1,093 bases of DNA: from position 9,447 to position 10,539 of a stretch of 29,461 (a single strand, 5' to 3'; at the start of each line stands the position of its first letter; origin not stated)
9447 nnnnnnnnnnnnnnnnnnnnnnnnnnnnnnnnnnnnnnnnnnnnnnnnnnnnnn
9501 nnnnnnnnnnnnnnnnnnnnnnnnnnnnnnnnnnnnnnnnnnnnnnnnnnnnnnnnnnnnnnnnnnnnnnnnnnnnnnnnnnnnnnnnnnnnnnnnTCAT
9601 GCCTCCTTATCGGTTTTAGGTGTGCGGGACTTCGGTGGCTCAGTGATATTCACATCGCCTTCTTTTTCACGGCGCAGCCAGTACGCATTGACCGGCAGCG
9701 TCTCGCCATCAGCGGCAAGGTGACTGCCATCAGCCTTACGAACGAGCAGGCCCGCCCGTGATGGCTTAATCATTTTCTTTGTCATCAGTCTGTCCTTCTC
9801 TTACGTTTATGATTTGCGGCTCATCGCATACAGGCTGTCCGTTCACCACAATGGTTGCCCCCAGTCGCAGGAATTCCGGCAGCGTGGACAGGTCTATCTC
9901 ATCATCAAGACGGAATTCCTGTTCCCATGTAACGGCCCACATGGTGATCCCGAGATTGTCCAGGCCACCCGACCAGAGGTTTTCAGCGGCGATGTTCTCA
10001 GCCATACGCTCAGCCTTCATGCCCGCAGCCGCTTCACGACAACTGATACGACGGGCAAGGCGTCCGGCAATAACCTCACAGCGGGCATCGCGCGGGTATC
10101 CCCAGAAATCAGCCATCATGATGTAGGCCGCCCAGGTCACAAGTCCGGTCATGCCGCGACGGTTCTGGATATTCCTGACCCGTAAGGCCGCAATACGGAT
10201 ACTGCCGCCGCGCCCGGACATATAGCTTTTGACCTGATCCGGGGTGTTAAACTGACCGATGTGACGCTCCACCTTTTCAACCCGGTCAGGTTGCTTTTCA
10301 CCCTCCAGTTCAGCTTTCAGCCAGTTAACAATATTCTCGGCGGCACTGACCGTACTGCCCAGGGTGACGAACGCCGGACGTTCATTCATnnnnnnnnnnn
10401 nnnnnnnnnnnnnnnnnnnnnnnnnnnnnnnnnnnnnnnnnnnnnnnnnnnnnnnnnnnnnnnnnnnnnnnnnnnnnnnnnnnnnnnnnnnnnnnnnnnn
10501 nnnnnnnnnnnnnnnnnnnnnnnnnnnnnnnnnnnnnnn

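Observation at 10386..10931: Virion morphogenesis (G-like) gene sits in the neck module instead of between F and I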

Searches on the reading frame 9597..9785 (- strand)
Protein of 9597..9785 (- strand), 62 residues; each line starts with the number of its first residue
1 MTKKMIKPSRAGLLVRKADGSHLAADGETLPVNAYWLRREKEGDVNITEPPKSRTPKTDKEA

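Call 4: search_protein_families(library=pfam, proteins=[window:9597-9785:-], max_evalue=0.01)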
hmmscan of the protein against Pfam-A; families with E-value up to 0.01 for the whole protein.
window:9597-9785:- (62 aa): 1 family
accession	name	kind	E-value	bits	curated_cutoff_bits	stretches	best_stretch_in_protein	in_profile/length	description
PF10948.13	DUF2635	-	9.7e-16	57.7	26.6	1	6-50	1-45/46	Protein of unknown function (DUF2635)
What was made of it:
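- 9597..9785 (-): DUF2635 protein, equivalent to Mu gp38. PF10948 E=9.7e-16 (call 4).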

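Call 6: search_protein_families(library=phrogs, proteins=[window:9597-9785:-], max_evalue=0.001)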
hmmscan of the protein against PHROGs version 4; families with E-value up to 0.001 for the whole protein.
window:9597-9785:- (62 aa): 1 family
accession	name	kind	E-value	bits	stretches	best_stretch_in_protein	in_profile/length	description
phrog_208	-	unknown function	4.3e-18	65.9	1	1-61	1-62/64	-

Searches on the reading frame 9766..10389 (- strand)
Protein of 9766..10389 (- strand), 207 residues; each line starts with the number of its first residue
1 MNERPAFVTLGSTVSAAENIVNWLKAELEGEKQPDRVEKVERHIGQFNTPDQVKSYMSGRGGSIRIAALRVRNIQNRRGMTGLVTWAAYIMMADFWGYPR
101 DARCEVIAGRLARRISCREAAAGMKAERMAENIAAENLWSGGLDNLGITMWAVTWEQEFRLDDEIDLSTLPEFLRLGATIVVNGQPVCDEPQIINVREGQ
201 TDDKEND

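Call 4: search_protein_families(library=pfam, proteins=[window:9766-10389:-], max_evalue=0.01)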
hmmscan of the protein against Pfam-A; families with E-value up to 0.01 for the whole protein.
window:9766-10389:- (207 aa): 0 families

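Call 6: search_protein_families(library=phrogs, proteins=[window:9766-10389:-], max_evalue=0.001)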
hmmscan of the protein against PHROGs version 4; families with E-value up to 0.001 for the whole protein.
window:9766-10389:- (207 aa): 1 family
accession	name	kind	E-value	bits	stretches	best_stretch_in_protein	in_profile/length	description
phrog_490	-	head and packaging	4.9e-37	128.7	1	13-187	3-176/190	portal protein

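Call 54: search_protein_families(library=pfam, alignment_id=A5, max_evalue=1)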
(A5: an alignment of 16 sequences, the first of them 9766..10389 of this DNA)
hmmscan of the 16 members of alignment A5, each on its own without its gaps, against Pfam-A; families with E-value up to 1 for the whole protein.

A. member 1, window:9766-10389:- (207 aa): 1 family
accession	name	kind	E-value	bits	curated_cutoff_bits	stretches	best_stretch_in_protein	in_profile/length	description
PF00696.33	AA_kinase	-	0.11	12.7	24.9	1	114-193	74-147/234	Amino acid kinase family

B. families by the number of members that match (of 16 scanned): 8 families
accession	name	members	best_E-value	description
PF08873.17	Phage_Mu_Gp37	4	9.5e-10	Bacteriophage Mu, Gp37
PF23840.1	Phage_tail_terminator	2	0.00012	Phage tail terminator protein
PF04458.17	DUF505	1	0.042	Protein of unknown function (DUF505)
PF06191.17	DUF995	1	0.074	Protein of unknown function (DUF995)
PF04909.20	Amidohydro_2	1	0.085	Amidohydrolase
PF00696.33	AA_kinase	1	0.11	Amino acid kinase family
PF14582.11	Metallophos_3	1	0.14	Metallophosphoesterase, calcineurin superfamily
PF01197.23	Ribosomal_L31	1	0.18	Ribosomal protein L31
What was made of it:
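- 9766..10389 (-): gp37-type tail terminator gene (207 aa), directly downstream. Its ATG overlaps the TCP stop (ATGA). 4 of 16 family members hit PF08873 Phage_Mu_Gp37, best E=9.5e-10 (call 54).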

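Call 55: search_solved_structures(query=A5, max_evalue=1, show_alignments=2)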
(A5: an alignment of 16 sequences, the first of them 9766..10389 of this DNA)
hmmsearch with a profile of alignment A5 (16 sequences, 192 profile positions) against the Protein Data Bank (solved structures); distinct sequences matched with E-value up to 1: 9.
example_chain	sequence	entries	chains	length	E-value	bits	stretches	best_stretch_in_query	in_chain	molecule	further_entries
9khy_1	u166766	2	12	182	4.1e-07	32.7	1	30-191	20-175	Probable tail terminator protein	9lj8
6u5f_A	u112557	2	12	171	2e-05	27.1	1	93-185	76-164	Collar PA0615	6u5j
4ymr_A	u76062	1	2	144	0.15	14.5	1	122-161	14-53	Protein Snx21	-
9mko_A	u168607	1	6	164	0.32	13.4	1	76-101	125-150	R-phycoerythrin class I alpha subunit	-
9mgb_A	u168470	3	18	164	0.36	13.3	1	77-101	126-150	R-phycoerythrin alpha chain | R-phycoerythrin class I alpha subunit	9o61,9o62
3mwn_A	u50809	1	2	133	0.58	12.6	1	78-99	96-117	PHYCOERYTHRIN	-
5xuy_B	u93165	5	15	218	0.61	12.5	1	83-161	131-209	Autophagy-related protein 101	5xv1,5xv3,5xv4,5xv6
4wzg_A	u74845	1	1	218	0.62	12.5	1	83-161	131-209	Autophagy-related protein 101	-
8u0f_B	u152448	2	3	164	0.96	11.9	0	79-99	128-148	Bacterial fluorescent protein alpha | Fluorescent protein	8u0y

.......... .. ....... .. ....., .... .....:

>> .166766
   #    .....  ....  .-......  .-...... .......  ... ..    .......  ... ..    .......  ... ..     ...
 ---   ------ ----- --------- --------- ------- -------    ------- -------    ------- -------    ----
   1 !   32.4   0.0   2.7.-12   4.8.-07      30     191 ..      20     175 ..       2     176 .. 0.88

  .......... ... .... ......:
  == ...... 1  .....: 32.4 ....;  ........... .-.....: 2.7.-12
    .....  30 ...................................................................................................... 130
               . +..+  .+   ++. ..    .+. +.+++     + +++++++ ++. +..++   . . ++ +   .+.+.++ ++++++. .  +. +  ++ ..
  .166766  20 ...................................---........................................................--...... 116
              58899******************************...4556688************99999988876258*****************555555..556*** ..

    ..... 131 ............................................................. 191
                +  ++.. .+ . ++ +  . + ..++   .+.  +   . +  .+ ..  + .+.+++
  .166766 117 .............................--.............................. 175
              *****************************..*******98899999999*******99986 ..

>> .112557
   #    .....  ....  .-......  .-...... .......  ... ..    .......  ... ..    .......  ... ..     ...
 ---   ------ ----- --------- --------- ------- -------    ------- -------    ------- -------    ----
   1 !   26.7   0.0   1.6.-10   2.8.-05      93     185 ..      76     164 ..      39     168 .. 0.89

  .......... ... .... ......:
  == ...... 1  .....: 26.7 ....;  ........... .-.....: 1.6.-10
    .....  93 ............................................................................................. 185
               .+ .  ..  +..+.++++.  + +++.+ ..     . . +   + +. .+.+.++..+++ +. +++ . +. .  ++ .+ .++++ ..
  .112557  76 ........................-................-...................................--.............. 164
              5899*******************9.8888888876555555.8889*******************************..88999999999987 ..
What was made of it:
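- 9766..10389 (-): The same profile hits the pyocin collar PA0615 (6u5f) at E=2e-5 (call 55).
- On Tail completion protein (TCP / Ne1) superfamily (lambda gpZ, SPP1 gp16.1, HK97 gp10, 80alpha gp51): The downstream gene 9766-10389 is a gp37-type terminator (calls 54, 55).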

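Call 68: search_protein_families(library=ncbifam, proteins=[window:9766-10389:-], max_evalue=0.01)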
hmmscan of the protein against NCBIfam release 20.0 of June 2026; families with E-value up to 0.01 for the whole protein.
window:9766-10389:- (207 aa): 0 families
